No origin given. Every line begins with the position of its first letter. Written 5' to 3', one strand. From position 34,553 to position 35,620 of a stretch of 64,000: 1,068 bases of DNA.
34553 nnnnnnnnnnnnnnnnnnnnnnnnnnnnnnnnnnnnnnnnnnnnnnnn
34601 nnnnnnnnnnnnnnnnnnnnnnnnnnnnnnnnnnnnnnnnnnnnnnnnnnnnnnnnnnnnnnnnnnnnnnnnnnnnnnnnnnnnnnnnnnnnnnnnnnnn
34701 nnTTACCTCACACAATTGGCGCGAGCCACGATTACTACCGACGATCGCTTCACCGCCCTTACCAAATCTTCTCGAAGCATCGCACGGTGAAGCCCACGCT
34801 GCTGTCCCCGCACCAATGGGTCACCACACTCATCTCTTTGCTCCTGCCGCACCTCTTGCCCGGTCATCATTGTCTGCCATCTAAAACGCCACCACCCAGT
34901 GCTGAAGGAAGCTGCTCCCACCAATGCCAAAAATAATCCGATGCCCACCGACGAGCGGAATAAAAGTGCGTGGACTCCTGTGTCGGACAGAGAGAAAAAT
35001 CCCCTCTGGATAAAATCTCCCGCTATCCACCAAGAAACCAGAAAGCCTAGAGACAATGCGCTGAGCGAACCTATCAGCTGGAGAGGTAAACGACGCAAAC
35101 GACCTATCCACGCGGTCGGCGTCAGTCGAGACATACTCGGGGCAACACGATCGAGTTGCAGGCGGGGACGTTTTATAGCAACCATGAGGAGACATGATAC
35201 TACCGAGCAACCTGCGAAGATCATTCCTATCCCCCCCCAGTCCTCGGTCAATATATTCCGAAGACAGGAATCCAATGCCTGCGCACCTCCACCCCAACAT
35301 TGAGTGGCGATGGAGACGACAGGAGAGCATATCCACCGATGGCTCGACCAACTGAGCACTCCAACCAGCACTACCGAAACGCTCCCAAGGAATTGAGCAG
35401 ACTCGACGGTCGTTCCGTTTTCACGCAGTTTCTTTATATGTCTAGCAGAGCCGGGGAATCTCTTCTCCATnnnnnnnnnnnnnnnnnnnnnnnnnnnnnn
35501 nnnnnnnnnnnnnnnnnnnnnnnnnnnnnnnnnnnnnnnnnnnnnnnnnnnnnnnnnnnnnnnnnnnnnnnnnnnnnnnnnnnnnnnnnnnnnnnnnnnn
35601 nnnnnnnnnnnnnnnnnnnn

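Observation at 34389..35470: SctU/FlhB is genetically split at the NPTH autocleavage position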

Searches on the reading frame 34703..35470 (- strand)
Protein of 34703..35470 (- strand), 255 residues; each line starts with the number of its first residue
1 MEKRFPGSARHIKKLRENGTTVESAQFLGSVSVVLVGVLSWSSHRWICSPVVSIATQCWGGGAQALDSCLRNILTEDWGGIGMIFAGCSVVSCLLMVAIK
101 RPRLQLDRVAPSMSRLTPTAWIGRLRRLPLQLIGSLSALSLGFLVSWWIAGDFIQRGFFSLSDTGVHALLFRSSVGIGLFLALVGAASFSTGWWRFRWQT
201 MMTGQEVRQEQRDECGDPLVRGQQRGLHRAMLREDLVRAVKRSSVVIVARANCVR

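Call 3: search_protein_families(library=pfam, proteins=[window:34703-35470:-], max_evalue=0.01)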
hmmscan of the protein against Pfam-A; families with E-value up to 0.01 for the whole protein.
window:34703-35470:- (255 aa): 1 family
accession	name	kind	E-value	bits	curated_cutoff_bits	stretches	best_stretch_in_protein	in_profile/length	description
PF01312.24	Bac_export_2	-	2.4e-25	89.9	24.4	1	2-248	2-256/335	FlhB HrpN YscU SpaS Family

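Call 4: search_protein_families(library=ncbifam, proteins=[window:34703-35470:-], max_evalue=0.01)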
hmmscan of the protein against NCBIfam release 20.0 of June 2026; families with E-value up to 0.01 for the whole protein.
window:34703-35470:- (255 aa): 7 families
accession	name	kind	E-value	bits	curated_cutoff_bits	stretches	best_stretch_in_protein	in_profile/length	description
TIGR01404.2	FlhB_rel_III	equivalog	8e-16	58.4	358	1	8-248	7-259/341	type III secretion system export apparatus subunit SctU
TIGR00328.1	flhB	equivalog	5.9e-15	55.3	349.25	1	8-248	8-262/348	flagellar biosynthesis protein FlhB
NF009364.0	PRK12721.1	equivalog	1.8e-06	27.3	381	1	179-247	192-260/352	EscU/YscU/HrcU family type III secretion system export apparatus switch protein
NF004950.0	PRK06298.1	equivalog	5.8e-06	25.6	434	1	167-248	181-262/360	type III secretion system protein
NF009117.0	PRK12468.1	equivalog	8.5e-06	24.8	712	1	181-248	202-268/386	flagellar biosynthesis protein FlhB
NF006017.0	PRK08156.1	equivalog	8.9e-06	25.1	394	1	199-248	207-256/367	EscU/YscU/HrcU family type III secretion system export apparatus switch protein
NF009411.0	PRK12772.1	equivalog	2e-05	23.2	739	1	176-248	452-524/610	fused FliR family export protein/FlhB family type III secretion system protein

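Call 5: find_homologous_proteins(query=window:34703-35470:-)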
Query window:34703-35470:- (255 aa): 4 proteins with E <= 0.001 among 3124 candidates.
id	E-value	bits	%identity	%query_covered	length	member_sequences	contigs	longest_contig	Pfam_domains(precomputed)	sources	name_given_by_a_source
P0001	6.5e-165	565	100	100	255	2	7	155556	PF01312.25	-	-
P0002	2.2e-131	455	82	100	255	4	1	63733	PF01312.25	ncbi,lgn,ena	-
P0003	3.4e-53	199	43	98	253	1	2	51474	PF01312.25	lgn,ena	-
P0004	7.4e-50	188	40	98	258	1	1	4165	PF01312.25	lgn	-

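Call 7: find_encoding_contigs(protein=P0002, flank=6000, max_places=3)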
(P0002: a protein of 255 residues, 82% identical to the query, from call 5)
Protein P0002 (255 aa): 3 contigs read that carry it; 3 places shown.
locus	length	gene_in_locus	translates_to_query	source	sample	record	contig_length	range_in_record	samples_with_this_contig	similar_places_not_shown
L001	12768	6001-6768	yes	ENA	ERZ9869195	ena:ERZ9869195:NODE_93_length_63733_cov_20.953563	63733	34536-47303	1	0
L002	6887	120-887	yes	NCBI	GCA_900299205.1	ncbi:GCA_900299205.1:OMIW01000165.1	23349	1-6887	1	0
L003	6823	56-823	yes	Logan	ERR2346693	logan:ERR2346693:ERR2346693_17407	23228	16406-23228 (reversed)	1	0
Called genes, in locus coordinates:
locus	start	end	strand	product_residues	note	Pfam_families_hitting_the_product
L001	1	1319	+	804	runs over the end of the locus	PF17854:FtsK_alpha, PF01580:FtsK_SpoIIIE, PF09397:FtsK_gamma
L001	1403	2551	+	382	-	PF00999:Na_H_Exchanger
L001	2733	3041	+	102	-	-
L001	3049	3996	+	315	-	-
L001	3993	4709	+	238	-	PF00813:FliP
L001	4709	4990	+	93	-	PF01313:Bac_export_3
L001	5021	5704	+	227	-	PF01311:Bac_export_1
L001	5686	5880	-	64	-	-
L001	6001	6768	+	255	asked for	PF01312:Bac_export_2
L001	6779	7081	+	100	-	PF01312:Bac_export_2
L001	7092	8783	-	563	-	PF13688:Reprolysin_5, PF13574:Reprolysin_2, PF13582:Reprolysin_3, PF13583:Reprolysin_4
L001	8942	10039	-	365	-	-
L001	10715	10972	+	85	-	-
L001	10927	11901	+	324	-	PF13458:Peripla_BP_6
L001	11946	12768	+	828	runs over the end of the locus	PF02190:LON_substr_bdg, PF00004:AAA, PF07728:AAA_5, PF22667:Lon_lid, PF05362:Lon_C, PF13541:ChlI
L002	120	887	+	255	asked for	PF01312:Bac_export_2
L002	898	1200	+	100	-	PF01312:Bac_export_2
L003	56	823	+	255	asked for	PF01312:Bac_export_2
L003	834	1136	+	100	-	PF01312:Bac_export_2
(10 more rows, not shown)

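Call 8: find_encoding_contigs(protein=P0003, flank=6000, max_places=3)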
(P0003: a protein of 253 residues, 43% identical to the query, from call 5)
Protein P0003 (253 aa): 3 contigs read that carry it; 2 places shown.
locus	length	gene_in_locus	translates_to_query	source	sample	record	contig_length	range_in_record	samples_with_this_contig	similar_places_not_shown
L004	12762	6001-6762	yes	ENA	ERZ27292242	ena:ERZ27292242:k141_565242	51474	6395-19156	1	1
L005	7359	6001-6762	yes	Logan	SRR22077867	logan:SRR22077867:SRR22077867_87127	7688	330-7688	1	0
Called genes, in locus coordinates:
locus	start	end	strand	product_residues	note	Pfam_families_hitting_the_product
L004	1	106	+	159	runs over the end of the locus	-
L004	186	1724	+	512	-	PF07549:Sec_GG (faint), PF21760:SecD_1st, PF22599:SecDF_P1_head, PF02355:SecD_SecF_C, PF00873:ACR_tran (weak)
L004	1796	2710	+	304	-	PF02355:SecD_SecF_C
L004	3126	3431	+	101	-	-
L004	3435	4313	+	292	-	-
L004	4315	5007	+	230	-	PF00813:FliP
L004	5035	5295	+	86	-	PF01313:Bac_export_3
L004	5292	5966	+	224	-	PF01311:Bac_export_1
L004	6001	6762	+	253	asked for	PF01312:Bac_export_2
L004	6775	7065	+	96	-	PF01312:Bac_export_2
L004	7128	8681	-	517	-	PF01421:Reprolysin (weak), PF13583:Reprolysin_4, PF13688:Reprolysin_5, PF13574:Reprolysin_2, PF13582:Reprolysin_3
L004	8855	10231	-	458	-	-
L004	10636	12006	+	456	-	PF13458:Peripla_BP_6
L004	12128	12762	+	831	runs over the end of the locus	PF02190:LON_substr_bdg, PF00004:AAA, PF07728:AAA_5, PF22667:Lon_lid, PF05362:Lon_C, PF13541:ChlI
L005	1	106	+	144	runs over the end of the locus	?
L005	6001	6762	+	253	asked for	PF01312:Bac_export_2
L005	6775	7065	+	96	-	PF01312:Bac_export_2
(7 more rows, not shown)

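Call 9: find_encoding_contigs(protein=P0004, flank=6000, max_places=3)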
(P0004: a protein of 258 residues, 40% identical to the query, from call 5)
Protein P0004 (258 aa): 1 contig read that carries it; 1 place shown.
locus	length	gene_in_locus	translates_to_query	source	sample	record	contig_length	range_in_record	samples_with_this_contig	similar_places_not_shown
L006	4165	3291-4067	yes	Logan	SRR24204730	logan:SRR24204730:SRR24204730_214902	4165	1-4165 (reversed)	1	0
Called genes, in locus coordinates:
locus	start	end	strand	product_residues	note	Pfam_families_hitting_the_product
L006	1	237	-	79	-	?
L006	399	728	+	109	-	-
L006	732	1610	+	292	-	-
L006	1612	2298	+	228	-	PF00813:FliP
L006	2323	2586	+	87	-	PF01313:Bac_export_3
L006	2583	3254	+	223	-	PF01311:Bac_export_1 (weak)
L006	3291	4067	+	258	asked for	PF01312:Bac_export_2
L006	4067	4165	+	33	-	?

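Call 16: find_related_loci(query=A1, collection=genome_contigs, flank=8000)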
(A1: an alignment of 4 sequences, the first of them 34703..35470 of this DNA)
Query A1 (255 aa) in genome_contigs; peptide patterns used: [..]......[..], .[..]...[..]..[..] (x = any residue, [..] = any of these).
297 stretches matched a pattern; 1 encode a relative of the query (tblastn E <= 1e-3); 1 distinct loci.
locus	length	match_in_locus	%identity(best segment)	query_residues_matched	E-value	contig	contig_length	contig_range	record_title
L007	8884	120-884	82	1-255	2e-137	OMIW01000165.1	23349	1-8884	Proteobacteria bacterium isolate AM_0729 genome assembly, contig: AM_0729_165, whole genome shotgun sequence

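Call 17: find_encoding_contigs(protein=P0001, flank=10000, max_places=4)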
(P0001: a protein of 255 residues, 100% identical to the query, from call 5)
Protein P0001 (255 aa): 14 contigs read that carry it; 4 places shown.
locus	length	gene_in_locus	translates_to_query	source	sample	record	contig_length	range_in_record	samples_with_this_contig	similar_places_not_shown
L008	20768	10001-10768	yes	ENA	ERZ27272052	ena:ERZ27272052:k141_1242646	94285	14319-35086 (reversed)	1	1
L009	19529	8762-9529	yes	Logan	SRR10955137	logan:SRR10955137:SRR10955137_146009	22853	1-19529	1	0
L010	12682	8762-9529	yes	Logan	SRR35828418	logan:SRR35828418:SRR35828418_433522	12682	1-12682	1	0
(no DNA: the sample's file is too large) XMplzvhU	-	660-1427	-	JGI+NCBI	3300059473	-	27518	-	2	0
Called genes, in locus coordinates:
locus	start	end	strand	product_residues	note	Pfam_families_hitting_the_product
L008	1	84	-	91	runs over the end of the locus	-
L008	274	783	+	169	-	PF01467:CTP_transf_like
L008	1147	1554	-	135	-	-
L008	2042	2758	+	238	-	-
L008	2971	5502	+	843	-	PF13491:FtsK_4TM (weak), PF17854:FtsK_alpha, PF01580:FtsK_SpoIIIE, PF09397:FtsK_gamma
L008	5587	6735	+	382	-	PF00999:Na_H_Exchanger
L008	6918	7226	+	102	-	-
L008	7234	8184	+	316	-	-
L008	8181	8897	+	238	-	PF00813:FliP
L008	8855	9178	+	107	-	PF01313:Bac_export_3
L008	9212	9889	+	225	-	PF01311:Bac_export_1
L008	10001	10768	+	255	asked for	PF01312:Bac_export_2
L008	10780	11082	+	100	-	PF01312:Bac_export_2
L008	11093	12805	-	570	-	PF13583:Reprolysin_4, PF13688:Reprolysin_5, PF13574:Reprolysin_2, PF13582:Reprolysin_3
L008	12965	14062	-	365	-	-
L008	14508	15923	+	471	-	PF13458:Peripla_BP_6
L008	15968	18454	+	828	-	PF02190:LON_substr_bdg, PF00004:AAA, PF07728:AAA_5, PF22667:Lon_lid, PF05362:Lon_C, PF13541:ChlI (weak)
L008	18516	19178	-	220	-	PF04264:YceI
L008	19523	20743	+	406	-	PF01368:DHH (faint)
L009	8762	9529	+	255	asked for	PF01312:Bac_export_2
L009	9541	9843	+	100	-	PF01312:Bac_export_2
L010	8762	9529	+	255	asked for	PF01312:Bac_export_2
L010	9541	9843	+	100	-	PF01312:Bac_export_2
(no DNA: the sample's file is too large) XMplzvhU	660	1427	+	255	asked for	PF01312:Bac_export_2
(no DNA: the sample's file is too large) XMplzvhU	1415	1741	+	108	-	PF01312:Bac_export_2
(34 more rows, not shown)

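Call 25: search_protein_families(library=pfam, proteins=[L008:6918-7226:+, L008:7234-8184:+, L008:12965-14062:-, L008:2042-2758:+, L008:1147-1554:-], max_evalue=1)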
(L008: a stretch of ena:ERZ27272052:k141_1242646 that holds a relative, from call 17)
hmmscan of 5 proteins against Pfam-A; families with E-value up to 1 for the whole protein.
L008:6918-7226:+ (102 aa): 2 families
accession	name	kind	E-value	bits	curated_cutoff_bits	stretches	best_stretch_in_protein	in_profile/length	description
PF24609.1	IQ_SCN5A_C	-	0.022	14.8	27.7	1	70-87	15-32/35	SCN5A-like, C-terminal IQ motif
PF17001.10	T3SS_basalb_I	-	0.12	13.3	32.4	1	61-87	53-79/94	Type III secretion basal body protein I, YscI, HrpB, PscI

L008:7234-8184:+ (316 aa): 0 families

L008:12965-14062:- (365 aa): 1 family
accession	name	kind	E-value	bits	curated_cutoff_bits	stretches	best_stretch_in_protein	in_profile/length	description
PF11823.13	Se_S_carrier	-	0.2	11.6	25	1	180-197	31-48/69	Putative Se/S carrier protein-like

L008:2042-2758:+ (238 aa): 0 families

L008:1147-1554:- (135 aa): 4 families
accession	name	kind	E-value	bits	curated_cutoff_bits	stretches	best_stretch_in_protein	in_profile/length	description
PF13324.12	GCIP_N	-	0.051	14.1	27.5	1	6-88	61-139/144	Grap2 and cyclin-D-interacting, N-terminal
PF09351.15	DUF1993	-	0.063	13.7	23.4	1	44-99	56-111/161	Domain of unknown function (DUF1993)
PF13339.11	AATF-Che1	-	0.14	13.1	24.7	1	3-43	52-99/137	Apoptosis antagonizing transcription factor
PF03310.18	Cauli_DNA-bind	-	0.15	12.7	24.2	1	12-61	3-52/117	Caulimovirus DNA-binding protein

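Call 29: search_protein_representatives(alignment_id=A1)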
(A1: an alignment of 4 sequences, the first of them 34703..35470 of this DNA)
Query: 4 sequences, 256 profile positions. Proteins with E-value up to 0.001 (for the whole library): 2809; up to 1e-10: 147; up to 1e-30: 3. The best 150 are listed.
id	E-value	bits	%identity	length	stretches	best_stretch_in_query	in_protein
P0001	3.9e-136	469.1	-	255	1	1-256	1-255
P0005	1.8e-99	349.0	-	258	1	1-254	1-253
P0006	2.8e-76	273.0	-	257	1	1-253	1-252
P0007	4.3e-21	92.1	-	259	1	2-251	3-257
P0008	1.0e-18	84.3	-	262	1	2-253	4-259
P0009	2.7e-18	82.9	-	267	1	9-253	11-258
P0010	7.1e-18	81.6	-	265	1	2-251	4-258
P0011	1.5e-17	80.5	-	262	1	3-249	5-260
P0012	3.0e-17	79.5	-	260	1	3-252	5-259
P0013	6.5e-17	78.4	-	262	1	3-254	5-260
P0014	1.8e-16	77.0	-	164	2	194-253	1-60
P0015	2.0e-16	76.8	-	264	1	1-254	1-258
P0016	2.3e-16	76.6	-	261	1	2-252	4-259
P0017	5.9e-16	75.3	-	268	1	2-252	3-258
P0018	1.0e-15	74.5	-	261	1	65-252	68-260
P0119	3.6e-11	59.6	-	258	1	2-250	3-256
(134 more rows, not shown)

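Call 34: list_cluster_members(proteins=[P0007, P0008, P0009, P0010, P0011, P0012, P0013, P0015, P0016, P0005])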
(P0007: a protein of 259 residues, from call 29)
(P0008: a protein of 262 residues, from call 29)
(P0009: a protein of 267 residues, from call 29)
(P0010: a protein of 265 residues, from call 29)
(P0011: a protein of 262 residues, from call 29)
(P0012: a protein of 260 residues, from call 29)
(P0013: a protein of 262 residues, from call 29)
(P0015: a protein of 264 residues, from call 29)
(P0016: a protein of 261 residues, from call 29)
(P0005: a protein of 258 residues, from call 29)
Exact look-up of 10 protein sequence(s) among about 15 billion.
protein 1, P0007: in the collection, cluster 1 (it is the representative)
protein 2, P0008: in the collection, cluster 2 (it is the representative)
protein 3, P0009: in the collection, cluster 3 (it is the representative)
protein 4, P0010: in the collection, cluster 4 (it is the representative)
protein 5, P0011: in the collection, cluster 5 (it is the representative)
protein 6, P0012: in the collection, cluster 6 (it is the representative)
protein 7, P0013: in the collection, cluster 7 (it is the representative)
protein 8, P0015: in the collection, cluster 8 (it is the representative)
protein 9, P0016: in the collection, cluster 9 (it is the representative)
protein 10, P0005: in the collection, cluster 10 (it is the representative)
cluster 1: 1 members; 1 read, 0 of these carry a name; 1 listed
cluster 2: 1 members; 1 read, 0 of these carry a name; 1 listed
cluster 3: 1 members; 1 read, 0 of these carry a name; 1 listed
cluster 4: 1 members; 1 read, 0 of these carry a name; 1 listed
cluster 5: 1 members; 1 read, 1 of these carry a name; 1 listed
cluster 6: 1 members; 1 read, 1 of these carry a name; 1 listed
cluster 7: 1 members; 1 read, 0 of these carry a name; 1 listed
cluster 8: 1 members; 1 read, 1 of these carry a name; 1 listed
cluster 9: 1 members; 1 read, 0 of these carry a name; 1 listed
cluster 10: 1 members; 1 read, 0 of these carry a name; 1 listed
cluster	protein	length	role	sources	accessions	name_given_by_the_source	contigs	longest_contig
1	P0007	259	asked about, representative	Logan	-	-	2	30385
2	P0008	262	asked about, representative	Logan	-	-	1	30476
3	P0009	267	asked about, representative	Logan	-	-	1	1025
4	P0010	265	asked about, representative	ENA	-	-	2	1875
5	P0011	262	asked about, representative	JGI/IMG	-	flagellar biosynthesis protein FlhB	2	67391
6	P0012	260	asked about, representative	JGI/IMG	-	flagellar biosynthesis protein FlhB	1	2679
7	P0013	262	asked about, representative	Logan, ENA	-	-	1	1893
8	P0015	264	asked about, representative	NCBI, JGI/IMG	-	flagellar biosynthesis protein FlhB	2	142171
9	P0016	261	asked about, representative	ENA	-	-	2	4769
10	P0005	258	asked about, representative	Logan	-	-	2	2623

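Call 35: find_encoding_contigs(protein=P0015, flank=8000, max_places=2)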
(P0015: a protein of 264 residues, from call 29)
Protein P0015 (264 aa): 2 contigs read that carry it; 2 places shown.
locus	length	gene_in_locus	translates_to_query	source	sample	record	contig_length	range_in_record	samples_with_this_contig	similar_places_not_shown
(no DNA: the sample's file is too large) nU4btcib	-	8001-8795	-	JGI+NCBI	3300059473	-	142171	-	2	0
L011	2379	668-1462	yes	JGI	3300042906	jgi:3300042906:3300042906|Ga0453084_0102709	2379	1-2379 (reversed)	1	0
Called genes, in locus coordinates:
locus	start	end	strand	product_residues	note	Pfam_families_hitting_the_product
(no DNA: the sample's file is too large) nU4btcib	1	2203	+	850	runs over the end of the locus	PF13491:FtsK_4TM (weak), PF17854:FtsK_alpha, PF01580:FtsK_SpoIIIE, PF01935:DUF87 (faint), PF09397:FtsK_gamma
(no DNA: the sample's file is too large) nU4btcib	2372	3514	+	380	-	PF00999:Na_H_Exchanger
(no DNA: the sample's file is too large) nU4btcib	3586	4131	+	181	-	PF13689:DUF4154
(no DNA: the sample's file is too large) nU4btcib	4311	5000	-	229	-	PF14273:DUF4360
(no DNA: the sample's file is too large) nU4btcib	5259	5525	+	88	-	-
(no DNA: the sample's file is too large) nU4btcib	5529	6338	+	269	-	-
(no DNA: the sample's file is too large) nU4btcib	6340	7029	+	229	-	PF00813:FliP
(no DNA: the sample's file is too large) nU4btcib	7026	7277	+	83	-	PF01313:Bac_export_3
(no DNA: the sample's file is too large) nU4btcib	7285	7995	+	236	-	PF01311:Bac_export_1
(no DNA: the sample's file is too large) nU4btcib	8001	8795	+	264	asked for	PF01312:Bac_export_2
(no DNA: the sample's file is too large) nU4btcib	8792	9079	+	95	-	PF01312:Bac_export_2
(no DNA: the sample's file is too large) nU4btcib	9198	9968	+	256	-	-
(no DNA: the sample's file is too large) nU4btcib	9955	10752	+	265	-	-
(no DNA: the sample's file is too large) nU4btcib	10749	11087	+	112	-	PF14258:DUF4350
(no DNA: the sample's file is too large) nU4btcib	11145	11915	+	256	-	-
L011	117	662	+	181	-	-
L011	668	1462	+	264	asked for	PF01312:Bac_export_2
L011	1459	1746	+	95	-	PF01312:Bac_export_2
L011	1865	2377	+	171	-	?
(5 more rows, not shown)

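Call 36: find_encoding_contigs(protein=P0007, flank=8000, max_places=2)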
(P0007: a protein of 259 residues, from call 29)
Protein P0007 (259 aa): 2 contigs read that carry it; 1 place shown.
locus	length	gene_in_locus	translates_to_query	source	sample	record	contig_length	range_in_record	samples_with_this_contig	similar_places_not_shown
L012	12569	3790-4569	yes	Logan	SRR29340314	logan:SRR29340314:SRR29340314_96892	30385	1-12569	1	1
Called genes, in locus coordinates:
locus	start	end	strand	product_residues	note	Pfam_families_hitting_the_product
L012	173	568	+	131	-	-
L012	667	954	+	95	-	-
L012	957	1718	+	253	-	-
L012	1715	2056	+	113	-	-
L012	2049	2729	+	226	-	PF00813:FliP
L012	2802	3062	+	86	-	PF01313:Bac_export_3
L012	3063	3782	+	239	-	PF01311:Bac_export_1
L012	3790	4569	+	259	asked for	PF01312:Bac_export_2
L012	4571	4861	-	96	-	-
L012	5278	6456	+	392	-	PF01555:N6_N4_Mtase, PF01170:UPF0020 (weak)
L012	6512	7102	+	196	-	PF00571:CBS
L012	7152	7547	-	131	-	PF00571:CBS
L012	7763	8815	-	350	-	-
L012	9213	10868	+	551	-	PF13167:GTP-bdg_N, PF16360:GTP-bdg_M, PF03193:RsgA_GTPase (faint), PF01926:MMR_HSR1, PF02421:FeoB_N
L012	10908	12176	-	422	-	-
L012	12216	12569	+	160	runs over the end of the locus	PF03449:GreA_GreB_N, PF01272:GreA_GreB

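Call 37: find_encoding_contigs(protein=P0011, flank=10000, max_places=1)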
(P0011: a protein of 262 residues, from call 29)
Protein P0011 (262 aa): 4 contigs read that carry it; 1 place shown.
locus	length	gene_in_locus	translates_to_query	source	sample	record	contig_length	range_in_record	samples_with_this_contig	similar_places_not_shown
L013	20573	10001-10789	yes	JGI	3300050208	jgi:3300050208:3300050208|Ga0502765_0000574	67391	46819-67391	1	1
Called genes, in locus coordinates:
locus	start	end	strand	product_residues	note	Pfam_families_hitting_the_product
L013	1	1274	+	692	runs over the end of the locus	PF00771:FHIPEP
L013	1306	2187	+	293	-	PF02374:ArsA_ATPase, PF06564:CBP_BcsQ, PF10609:ParA, PF13614:AAA_31, PF00142:Fer4_NifH, PF01656:CbiA, PF09140:MipZ (weak)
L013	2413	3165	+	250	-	PF04542:Sigma70_r2, PF04539:Sigma70_r3, PF04545:Sigma70_r4, PF08281:Sigma70_r4_2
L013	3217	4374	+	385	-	PF00072:Response_reg (weak), PF00512:HisKA, PF02518:HATPase_c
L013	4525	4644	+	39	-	-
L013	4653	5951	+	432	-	PF05496:RuvB_N, PF13191:AAA_16 (faint), PF00004:AAA, PF16193:AAA_assoc_2, PF12002:MgsA_C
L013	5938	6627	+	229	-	PF04263:TPK_catalytic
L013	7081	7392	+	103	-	-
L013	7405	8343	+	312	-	-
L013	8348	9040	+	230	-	PF00813:FliP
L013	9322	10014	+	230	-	PF01311:Bac_export_1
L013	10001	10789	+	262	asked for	PF01312:Bac_export_2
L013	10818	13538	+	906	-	PF01590:GAF (faint), PF13492:GAF_3 (faint), PF08447:PAS_3 (weak), PF13185:GAF_2 (weak), PF02518:HATPase_c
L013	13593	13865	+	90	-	PF01312:Bac_export_2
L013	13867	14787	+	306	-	PF16697:Yop-YscD_cpl (weak), PF00498:FHA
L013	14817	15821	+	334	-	PF01073:3Beta_HSD, PF01370:Epimerase, PF02719:Polysacc_synt_2, PF04321:RmlD_sub_bind, PF07993:NAD_binding_4, PF16363:GDP_Man_Dehyd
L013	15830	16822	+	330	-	PF01075:Glyco_transf_9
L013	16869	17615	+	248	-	PF08856:DUF1826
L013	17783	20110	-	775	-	PF01804:Penicil_amidase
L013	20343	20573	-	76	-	?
